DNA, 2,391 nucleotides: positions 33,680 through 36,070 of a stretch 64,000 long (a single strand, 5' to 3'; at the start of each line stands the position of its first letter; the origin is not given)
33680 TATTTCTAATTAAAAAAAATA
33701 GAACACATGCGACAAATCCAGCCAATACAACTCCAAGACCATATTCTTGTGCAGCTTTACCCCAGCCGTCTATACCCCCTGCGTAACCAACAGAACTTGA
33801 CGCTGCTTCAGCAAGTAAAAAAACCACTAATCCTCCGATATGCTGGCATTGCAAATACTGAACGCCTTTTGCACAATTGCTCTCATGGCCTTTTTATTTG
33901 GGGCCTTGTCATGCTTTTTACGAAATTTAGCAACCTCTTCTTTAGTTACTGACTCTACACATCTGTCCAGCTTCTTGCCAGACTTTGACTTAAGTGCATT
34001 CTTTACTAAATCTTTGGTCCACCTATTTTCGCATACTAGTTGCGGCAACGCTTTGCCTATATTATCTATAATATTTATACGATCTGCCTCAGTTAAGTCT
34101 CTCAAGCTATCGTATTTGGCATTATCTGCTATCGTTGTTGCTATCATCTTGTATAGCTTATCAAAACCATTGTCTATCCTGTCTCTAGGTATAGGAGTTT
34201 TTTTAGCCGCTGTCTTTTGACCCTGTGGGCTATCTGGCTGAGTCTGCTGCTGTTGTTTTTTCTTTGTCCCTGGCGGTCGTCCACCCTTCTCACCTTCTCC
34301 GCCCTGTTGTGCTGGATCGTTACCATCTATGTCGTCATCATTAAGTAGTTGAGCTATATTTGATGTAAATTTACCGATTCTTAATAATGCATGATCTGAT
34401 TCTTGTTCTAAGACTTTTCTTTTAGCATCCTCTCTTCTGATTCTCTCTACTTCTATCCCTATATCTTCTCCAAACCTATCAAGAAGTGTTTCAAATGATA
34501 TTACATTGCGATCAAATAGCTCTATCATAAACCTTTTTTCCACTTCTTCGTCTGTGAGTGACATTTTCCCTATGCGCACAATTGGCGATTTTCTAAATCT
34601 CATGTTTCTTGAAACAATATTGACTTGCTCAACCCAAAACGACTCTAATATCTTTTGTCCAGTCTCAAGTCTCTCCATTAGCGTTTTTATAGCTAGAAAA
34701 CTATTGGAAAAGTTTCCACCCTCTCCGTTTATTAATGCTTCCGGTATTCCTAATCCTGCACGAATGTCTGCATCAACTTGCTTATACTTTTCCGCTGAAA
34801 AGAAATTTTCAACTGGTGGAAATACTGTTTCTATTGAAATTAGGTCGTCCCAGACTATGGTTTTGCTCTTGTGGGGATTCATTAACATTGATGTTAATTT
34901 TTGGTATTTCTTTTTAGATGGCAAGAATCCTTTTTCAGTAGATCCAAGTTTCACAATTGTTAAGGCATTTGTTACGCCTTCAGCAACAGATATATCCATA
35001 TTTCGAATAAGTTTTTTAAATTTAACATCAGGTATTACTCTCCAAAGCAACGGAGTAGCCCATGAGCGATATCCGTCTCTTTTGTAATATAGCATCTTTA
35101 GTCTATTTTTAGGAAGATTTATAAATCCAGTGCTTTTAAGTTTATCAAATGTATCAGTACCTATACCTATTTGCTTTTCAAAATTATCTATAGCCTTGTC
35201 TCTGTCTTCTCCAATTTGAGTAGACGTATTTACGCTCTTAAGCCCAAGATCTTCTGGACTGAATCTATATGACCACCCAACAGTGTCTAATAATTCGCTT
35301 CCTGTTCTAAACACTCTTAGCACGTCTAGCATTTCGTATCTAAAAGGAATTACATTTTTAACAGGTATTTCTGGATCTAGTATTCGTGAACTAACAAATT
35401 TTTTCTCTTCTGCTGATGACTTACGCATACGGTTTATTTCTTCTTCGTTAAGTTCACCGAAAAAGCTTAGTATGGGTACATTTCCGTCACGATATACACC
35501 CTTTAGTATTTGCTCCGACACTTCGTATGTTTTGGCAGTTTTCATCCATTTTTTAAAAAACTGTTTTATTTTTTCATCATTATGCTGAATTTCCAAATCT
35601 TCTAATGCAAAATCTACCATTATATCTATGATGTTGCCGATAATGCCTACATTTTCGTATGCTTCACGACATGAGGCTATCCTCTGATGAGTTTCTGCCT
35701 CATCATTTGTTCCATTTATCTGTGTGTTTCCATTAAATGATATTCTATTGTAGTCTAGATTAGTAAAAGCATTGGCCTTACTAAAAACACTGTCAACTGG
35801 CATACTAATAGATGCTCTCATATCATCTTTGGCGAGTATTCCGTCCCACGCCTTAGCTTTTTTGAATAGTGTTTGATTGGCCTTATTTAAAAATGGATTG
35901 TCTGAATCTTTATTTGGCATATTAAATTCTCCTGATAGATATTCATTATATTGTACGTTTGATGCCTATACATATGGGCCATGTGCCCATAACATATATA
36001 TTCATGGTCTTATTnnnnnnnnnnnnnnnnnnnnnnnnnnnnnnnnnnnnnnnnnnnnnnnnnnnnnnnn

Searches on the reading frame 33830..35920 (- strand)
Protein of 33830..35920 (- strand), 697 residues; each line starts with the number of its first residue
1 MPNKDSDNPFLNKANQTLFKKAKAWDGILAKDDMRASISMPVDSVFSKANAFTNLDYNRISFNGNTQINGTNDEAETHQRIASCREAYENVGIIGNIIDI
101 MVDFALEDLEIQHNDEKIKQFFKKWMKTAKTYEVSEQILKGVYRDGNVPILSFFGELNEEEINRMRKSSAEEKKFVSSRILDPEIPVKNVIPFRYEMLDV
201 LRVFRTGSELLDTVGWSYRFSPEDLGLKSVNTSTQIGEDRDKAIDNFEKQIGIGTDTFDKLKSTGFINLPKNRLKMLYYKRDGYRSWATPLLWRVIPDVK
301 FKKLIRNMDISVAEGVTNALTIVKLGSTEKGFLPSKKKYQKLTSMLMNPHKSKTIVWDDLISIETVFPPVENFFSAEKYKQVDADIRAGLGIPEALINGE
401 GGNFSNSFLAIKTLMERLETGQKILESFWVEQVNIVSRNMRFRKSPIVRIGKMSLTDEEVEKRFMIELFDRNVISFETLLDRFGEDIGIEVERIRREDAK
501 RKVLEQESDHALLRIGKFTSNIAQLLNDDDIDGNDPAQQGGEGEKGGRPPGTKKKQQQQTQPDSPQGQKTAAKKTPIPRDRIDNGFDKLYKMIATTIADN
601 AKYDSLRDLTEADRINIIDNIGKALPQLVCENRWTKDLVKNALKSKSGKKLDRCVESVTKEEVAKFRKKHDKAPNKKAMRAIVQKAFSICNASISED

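Call 22: search_protein_families(library=phrogs, proteins=[window:33830-35920:-], max_evalue=0.001)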
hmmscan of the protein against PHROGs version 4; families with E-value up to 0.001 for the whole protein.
window:33830-35920:- (697 aa): 2 families
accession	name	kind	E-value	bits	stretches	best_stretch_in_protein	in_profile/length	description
phrog_16240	-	head and packaging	1.7e-10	41.1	1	242-429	219-403/643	portal protein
phrog_9232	-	head and packaging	0.00029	20.8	0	384-509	315-449/502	portal protein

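Call 86: search_dna_similar(query=window:33830-35920:-, collection=phages, mode=protein, max_rows=15, max_evalue=0.001)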
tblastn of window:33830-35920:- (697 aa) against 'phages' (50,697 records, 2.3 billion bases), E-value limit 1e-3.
Records with a match: 46; places in all: 46; records where one place covers at least 80% of the query: 0.
Best place of each record, by identity: <60% 46.
By first word of the organism name: Bacillus 43; Microcystis 1; Psychrobacillus 1; Clostridium 1.
By host as written in the record: Bacillus subtilis subsp. subtilis str. 168 6; Bacillus subtilis BEST7003 6; Bacillus megaterium Km 4; Bacillus megaterium Km Sp- 4; Bacillus cereus ATCC 27348 4; Bacillus cereus 4; Bacillus anthracis ST-1 4; Bacillus subtilis Delta6 3; and 8 more.
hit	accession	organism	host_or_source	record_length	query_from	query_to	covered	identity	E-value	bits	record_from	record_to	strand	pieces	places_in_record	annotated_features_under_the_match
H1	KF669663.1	Bacillus phage Staley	Bacillus megaterium Km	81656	57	500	64%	20.0%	8e-8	62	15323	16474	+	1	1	hypothetical protein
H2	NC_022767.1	Bacillus phage Staley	Bacillus megaterium Km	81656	57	500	64%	20.0%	8e-8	62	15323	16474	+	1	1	portal protein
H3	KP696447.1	Bacillus phage Stahl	Bacillus megaterium Km Sp-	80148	57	500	64%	19.8%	2e-7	61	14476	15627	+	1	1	hypothetical protein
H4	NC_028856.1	Bacillus phage Stahl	Bacillus megaterium Km Sp-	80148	57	500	64%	19.8%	2e-7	61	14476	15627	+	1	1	portal protein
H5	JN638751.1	Bacillus phage G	Bacillus megaterium str. ATCC 43725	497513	84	432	50%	21.7%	7e-7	59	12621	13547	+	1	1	14: gp14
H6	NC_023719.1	Bacillus phage G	Bacillus megaterium str. ATCC 43725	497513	84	432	50%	21.7%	7e-7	59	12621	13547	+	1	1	14: portal protein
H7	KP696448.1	Bacillus phage Stills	Bacillus megaterium Km Sp-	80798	203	500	43%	22.4%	1e-8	64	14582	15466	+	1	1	hypothetical protein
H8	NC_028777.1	Bacillus phage Stills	Bacillus megaterium Km Sp-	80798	203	500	43%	22.4%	1e-8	64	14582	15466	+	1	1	portal protein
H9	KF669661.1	Bacillus phage Slash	Bacillus megaterium Km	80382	207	500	42%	21.9%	4e-8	63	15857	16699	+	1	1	hypothetical protein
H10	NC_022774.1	Bacillus phage Slash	Bacillus megaterium Km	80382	207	500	42%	21.9%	4e-8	63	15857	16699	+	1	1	portal protein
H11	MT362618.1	Microcystis phage MaeS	Microcystis aeruginosa FACHB-942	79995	204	484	40%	22.5%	2e-6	57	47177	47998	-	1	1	hypothetical protein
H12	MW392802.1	Bacillus phage BCPST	Bacillus cereus ATCC 27348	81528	212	497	41%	21.4%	1e-6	58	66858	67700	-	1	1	hypothetical protein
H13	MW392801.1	Bacillus phage BCP6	Bacillus cereus ATCC 27348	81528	212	497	41%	21.4%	1e-6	58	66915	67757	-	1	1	hypothetical protein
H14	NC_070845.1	Bacillus phage BCPST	Bacillus cereus ATCC 27348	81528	212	497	41%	21.4%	1e-6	58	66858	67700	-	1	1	portal protein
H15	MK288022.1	Bacillus phage pW4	Bacillus cereus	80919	212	497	41%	20.7%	8e-6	56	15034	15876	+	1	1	hypothetical protein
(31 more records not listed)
